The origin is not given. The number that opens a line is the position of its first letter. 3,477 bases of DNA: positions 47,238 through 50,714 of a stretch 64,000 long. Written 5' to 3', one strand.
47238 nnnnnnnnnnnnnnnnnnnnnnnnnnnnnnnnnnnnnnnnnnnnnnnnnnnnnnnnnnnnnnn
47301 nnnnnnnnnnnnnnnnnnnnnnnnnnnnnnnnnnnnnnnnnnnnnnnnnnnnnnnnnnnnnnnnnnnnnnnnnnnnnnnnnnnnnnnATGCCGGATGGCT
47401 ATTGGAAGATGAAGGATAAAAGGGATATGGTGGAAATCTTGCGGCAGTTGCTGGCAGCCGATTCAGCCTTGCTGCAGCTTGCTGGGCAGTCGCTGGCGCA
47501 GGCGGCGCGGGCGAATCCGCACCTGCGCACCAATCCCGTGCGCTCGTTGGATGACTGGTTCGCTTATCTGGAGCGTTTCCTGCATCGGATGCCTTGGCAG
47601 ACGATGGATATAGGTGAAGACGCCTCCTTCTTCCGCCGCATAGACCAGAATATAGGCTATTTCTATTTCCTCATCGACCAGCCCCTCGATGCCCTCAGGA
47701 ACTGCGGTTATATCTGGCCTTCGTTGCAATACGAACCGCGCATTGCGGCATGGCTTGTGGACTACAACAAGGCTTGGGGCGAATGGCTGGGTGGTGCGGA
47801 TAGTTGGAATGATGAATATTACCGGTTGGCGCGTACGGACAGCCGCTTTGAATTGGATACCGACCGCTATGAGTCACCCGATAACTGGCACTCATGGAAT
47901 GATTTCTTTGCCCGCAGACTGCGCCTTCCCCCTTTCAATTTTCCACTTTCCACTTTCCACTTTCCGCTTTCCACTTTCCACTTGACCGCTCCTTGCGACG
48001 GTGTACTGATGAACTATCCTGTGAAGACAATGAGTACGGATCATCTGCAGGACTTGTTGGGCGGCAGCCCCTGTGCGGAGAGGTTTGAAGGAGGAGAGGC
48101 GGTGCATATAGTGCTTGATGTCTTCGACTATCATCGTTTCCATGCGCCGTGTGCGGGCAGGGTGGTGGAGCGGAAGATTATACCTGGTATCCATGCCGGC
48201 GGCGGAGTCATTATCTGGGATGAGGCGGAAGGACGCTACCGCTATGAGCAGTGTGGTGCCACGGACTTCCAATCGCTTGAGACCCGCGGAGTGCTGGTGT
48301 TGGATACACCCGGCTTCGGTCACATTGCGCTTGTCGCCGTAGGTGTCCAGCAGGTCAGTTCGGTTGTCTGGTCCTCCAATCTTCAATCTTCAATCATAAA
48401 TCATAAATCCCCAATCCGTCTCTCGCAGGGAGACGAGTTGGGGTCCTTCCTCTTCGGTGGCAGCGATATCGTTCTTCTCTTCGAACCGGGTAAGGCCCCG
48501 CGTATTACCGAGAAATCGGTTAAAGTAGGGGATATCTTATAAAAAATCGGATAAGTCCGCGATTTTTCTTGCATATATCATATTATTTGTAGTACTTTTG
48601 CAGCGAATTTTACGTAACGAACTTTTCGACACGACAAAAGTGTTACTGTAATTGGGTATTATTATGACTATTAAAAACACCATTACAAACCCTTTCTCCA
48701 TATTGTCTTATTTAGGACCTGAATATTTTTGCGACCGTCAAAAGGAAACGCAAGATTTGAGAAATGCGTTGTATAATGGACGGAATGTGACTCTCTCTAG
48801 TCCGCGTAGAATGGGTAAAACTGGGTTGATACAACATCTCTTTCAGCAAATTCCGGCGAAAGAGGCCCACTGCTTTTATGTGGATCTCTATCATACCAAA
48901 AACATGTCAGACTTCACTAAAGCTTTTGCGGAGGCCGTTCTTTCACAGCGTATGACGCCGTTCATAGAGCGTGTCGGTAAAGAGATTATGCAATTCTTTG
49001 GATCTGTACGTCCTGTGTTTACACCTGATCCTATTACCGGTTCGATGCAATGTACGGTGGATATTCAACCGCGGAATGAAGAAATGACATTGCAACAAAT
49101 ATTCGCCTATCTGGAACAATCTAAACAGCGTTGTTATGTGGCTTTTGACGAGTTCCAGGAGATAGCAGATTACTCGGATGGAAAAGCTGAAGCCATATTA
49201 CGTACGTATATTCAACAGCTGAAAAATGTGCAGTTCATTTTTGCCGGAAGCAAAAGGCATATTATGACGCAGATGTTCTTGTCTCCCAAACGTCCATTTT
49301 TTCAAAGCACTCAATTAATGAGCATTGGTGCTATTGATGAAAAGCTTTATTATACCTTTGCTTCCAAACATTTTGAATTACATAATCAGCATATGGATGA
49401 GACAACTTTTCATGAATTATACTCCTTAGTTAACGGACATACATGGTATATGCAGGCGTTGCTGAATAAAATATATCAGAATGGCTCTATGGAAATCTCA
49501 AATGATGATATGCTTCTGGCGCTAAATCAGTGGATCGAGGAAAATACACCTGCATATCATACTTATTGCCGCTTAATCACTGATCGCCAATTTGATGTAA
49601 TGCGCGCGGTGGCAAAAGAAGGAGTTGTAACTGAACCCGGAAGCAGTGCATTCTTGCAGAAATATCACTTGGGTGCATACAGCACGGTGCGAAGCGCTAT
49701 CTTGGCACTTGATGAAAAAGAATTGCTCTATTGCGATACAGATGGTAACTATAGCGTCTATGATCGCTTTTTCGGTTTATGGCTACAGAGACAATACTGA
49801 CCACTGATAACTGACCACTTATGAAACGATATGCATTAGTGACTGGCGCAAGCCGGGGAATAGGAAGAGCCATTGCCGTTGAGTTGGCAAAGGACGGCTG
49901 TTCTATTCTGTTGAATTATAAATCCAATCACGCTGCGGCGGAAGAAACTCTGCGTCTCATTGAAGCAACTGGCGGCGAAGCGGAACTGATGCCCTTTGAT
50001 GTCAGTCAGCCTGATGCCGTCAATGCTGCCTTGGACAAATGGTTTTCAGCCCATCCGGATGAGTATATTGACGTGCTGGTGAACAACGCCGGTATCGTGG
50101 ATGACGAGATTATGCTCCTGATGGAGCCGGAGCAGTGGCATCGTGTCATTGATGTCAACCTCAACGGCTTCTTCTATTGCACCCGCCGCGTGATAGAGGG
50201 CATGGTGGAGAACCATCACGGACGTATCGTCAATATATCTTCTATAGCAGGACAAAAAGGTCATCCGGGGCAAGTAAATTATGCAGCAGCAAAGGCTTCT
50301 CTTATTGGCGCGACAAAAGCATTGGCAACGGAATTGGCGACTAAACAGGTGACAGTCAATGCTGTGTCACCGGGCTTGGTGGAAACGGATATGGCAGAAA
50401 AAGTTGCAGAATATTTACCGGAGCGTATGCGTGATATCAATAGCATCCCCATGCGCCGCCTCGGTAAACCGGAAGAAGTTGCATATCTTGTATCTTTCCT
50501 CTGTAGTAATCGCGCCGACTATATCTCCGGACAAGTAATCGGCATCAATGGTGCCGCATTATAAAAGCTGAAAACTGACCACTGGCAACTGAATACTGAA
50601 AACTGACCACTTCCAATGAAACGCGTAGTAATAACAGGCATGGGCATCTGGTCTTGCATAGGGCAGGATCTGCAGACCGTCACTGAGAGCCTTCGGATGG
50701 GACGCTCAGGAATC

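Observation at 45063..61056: Orphan four-ketosynthase / three-ACP type II PKS-FAS-like cluster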

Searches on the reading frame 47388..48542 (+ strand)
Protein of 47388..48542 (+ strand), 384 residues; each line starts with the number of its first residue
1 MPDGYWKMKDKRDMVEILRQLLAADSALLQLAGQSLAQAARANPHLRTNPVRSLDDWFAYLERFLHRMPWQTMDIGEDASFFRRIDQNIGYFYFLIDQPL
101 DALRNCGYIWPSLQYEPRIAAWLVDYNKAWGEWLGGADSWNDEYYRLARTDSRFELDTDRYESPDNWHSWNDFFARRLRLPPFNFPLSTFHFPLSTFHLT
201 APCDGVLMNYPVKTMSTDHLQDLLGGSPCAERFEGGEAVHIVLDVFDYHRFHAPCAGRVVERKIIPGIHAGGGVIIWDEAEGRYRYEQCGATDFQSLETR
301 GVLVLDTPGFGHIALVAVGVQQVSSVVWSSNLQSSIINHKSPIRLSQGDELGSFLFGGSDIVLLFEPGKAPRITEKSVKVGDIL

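Call 3: search_protein_families(library=pfam, proteins=[window:47388-48542:+])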
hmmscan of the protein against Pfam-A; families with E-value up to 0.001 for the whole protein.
window:47388-48542:+ (384 aa): 1 family
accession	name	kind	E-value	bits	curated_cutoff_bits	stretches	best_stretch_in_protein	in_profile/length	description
PF02666.20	PS_Dcarbxylase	-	1.6e-30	106.7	22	1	170-381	1-187/198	Phosphatidylserine decarboxylase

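Call 9: search_protein_families(library=ncbifam, proteins=[window:47388-48542:+], max_evalue=0.001)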
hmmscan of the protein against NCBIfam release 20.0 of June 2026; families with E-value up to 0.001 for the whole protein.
window:47388-48542:+ (384 aa): 4 families
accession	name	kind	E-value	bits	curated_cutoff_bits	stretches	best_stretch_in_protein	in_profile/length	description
NF001941.0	PRK00723.1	equivalog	2.7e-17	63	371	2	152-267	67-184/297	phosphatidylserine decarboxylase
NF003038.0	PRK03934.1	equivalog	2.9e-12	46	285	1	154-268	35-149/267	phosphatidylserine decarboxylase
TIGR00163.1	PS_decarb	equivalog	1.8e-11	43.6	111.75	1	220-379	66-230/243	archaetidylserine decarboxylase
NF002853.0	PRK03140.1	equivalog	7.3e-10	38.6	307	1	217-262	107-152/262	phosphatidylserine decarboxylase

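Call 42: find_homologous_proteins(query=window:47388-48542:+, max_evalue=0.00001)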
Query window:47388-48542:+ (384 aa): 968 proteins with E <= 0.00001 among 8000 candidates; the best 120 are listed.
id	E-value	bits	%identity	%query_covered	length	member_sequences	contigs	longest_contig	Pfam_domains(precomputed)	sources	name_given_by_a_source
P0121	1.8e-263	891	100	98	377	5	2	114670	PF02666.21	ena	-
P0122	1.1e-188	645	75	95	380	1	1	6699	PF02666.21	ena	-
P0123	1.6e-188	645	75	96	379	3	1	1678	PF02666.21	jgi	-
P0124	3.0e-185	634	74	96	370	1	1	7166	PF02666.21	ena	-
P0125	7.0e-185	633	73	95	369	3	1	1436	PF02666.21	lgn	-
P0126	1.6e-184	631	72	100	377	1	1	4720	PF02666.21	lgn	-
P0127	1.8e-184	631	74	97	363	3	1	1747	PF02666.21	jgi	-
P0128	2.0e-183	628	73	95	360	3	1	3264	PF02666.21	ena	-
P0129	6.4e-183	626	73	96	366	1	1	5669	PF02666.21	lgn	-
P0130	1.0e-182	625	73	97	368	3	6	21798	PF02666.21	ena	-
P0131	2.1e-182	624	71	97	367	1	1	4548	PF02666.21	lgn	-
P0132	2.1e-182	624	72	98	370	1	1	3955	PF02666.21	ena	-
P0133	4.6e-182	623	73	98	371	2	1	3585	PF02666.21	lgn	-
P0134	5.7e-182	623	73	98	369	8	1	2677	PF02666.21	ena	-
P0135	7.0e-182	623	72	98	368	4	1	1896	PF02666.21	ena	-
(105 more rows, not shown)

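Call 43: search_solved_structures(query=window:47388-48542:+, max_evalue=0.01, show_alignments=2)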
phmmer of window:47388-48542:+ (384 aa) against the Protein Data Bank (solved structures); distinct sequences matched with E-value up to 0.01: 5.
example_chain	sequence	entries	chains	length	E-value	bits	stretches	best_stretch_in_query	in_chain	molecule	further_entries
8zia_I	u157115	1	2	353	5.2e-08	35.1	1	166-358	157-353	L-tryptophan decarboxylase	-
8x4q_A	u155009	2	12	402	7.3e-08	34.7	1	166-358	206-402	L-tryptophan decarboxylase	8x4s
9jer_A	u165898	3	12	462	4.2e-06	28.9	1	165-359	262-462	L-tryptophan decarboxylase PsiD-like domain-containing protein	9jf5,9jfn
7cnw_A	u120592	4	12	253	0.00066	21.7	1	154-267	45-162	Phosphatidylserine decarboxylase beta chain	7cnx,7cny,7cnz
6l06_A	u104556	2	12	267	0.0007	21.6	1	154-267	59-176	Phosphatidylserine decarboxylase beta chain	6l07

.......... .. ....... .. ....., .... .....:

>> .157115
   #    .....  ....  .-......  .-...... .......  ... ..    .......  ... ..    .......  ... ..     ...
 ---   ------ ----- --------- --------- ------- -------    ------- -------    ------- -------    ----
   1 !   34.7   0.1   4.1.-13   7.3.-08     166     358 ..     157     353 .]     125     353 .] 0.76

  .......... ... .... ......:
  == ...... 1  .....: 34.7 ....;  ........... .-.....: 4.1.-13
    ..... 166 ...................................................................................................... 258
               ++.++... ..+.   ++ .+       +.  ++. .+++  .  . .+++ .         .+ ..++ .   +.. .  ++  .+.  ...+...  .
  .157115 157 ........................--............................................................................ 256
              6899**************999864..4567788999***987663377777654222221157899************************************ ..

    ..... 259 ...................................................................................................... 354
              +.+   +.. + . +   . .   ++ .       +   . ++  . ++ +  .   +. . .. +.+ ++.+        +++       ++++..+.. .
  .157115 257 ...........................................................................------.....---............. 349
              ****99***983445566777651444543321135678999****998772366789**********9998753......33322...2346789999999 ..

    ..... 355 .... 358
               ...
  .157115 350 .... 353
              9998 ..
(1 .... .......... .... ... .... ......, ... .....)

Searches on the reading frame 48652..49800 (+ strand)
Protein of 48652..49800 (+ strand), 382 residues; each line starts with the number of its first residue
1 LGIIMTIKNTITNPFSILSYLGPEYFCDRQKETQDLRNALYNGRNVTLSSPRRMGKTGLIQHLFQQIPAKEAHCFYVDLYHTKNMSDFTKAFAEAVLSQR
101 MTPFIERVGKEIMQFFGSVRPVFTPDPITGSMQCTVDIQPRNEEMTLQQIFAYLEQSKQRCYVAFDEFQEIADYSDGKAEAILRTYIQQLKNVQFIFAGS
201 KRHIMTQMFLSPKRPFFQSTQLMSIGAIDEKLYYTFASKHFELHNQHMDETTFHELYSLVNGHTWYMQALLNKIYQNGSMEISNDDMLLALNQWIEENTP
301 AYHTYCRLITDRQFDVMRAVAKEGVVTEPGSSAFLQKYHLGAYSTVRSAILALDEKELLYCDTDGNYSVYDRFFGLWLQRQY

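Call 3: search_protein_families(library=pfam, proteins=[window:48652-49800:+])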
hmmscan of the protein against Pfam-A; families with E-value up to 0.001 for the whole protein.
window:48652-49800:+ (382 aa): 5 families
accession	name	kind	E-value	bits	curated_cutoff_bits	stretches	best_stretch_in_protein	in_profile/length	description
PF13173.12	AAA_14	-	2.7e-10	40.8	27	1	146-206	46-104/129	AAA domain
PF01637.24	ATPase_2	-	7e-09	36.3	33.2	1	26-268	1-223/225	ATPase domain predominantly from Archaea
PF13401.12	AAA_22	-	1.1e-07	32.7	27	1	46-201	8-124/130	AAA domain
PF14516.12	AAA_35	-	2.3e-06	27.1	27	0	26-83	13-71/331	AAA-like domain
PF13191.12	AAA_16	-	0.00048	21.1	32.6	0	27-173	3-146/167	AAA ATPase domain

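Call 9: search_protein_families(library=ncbifam, proteins=[window:48652-49800:+], max_evalue=0.001)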
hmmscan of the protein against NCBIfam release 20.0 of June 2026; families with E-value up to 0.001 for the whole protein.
window:48652-49800:+ (382 aa): 1 family
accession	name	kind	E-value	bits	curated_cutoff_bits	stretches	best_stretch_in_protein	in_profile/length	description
NF053861.1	DS8_antiphage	equivalog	0.00041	18.2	790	0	32-99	359-428/994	anti-phage protein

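Call 88: search_protein_families(library=padloc, proteins=[window:48664-49800:+], max_evalue=0.001)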
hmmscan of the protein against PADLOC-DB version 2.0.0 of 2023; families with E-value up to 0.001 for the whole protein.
window:48664-49800:+ (378 aa): 3 families
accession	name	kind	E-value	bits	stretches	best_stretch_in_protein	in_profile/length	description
PDLC04789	PDC-S01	-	2.9e-06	24.6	0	28-79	6-56/375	-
PDLC04787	PDC-S01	-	3.1e-05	21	0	141-202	78-133/412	-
PDLC04985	PDC-S27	-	0.00041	17.4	0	22-213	6-163/484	-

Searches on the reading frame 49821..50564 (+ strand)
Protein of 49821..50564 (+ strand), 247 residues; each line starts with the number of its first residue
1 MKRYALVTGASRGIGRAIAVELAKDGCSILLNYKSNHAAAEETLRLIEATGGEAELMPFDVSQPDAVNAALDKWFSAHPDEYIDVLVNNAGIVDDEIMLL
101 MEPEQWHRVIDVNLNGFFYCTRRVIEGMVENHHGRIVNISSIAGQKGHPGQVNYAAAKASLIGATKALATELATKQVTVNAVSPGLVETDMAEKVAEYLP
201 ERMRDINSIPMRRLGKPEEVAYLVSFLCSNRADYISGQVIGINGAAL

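Call 3: search_protein_families(library=pfam, proteins=[window:49821-50564:+])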
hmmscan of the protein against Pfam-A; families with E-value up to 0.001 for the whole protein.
window:49821-50564:+ (247 aa): 5 families
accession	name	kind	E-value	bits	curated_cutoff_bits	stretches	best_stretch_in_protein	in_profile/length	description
PF13561.12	adh_short_C2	-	6.3e-62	209.7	27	1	9-244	1-233/236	Enoyl-(Acyl carrier protein) reductase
PF00106.31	adh_short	-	1.5e-58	198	26.6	1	4-196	2-191/195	short chain dehydrogenase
PF08659.16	KR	-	5.4e-20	72.5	22.6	1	6-161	4-156/180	KR domain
PF13460.12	NAD_binding_10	-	0.00011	22.6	27.2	1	9-191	1-150/184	NAD(P)H-binding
PF01370.27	Epimerase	-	0.00052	19.9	20.9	0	5-168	1-156/240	NAD dependent epimerase/dehydratase family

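Call 9: search_protein_families(library=ncbifam, proteins=[window:49821-50564:+], max_evalue=0.001)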
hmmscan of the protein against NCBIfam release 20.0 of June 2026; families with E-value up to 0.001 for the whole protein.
window:49821-50564:+ (247 aa): 235 families (the best 25 are shown)
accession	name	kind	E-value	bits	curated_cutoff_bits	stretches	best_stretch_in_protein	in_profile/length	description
NF053542.1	FlxB_rubin_SDR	equivalog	7.4e-100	333.6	340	1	3-244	1-237/239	flexirubin biosynthesis SDR family reductase FlxB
NF004200.0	PRK05653.1-5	equivalog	1.9e-84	283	273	1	1-245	1-240/242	3-oxoacyl-ACP reductase FabG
TIGR01830.1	3oxo_ACP_reduc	equivalog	8.3e-82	274.5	297.75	1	5-244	1-236/239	3-oxoacyl-[acyl-carrier-protein] reductase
NF009466.0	PRK12826.1-2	subfamily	1.6e-79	266.9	222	1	1-245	2-243/248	3-oxoacyl-ACP reductase FabG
TIGR01829.1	AcAcCoA_reduct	subfamily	2.8e-78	262.9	302.1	1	3-245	1-239/242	acetoacetyl-CoA reductase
NF009464.0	PRK12824.1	subfamily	4.4e-75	252.5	269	1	1-245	1-241/245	3-oxoacyl-ACP reductase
NF004198.0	PRK05653.1-3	equivalog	1.4e-74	250.7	296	1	3-245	8-245/248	3-oxoacyl-ACP reductase FabG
NF004197.0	PRK05653.1-1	equivalog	1.6e-73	247.4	332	1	2-245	7-245/249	3-oxoacyl-ACP reductase FabG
TIGR01831.1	fabG_rel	equivalog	3.2e-71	239.5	338.85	1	6-245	2-237/239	3-ketoacyl-ACP reductase FabG2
NF004199.0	PRK05653.1-4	equivalog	6.6e-69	232.2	301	1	4-245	7-244/247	3-oxoacyl-ACP reductase FabG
NF005559.1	PRK07231.1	subfamily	4.1e-64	216.5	215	1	3-246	5-247/249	glucose 1-dehydrogenase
NF047420.2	EF_P_mod_YmfI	equivalog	5.4e-64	216.1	238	1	5-245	2-234/236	elongation factor P 5-aminopentanone reductase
NF009546.0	PRK12935.1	equivalog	1.8e-61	207.9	418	1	4-245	8-244/247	acetoacetyl-CoA reductase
NF009384.0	PRK12743.1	equivalog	4.9e-59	199.6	264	1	1-244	5-245/258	SDR family oxidoreductase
NF006110.0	PRK08261.1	equivalog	2.8e-58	197.9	410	1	3-246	215-450/454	3-oxoacyl-ACP reductase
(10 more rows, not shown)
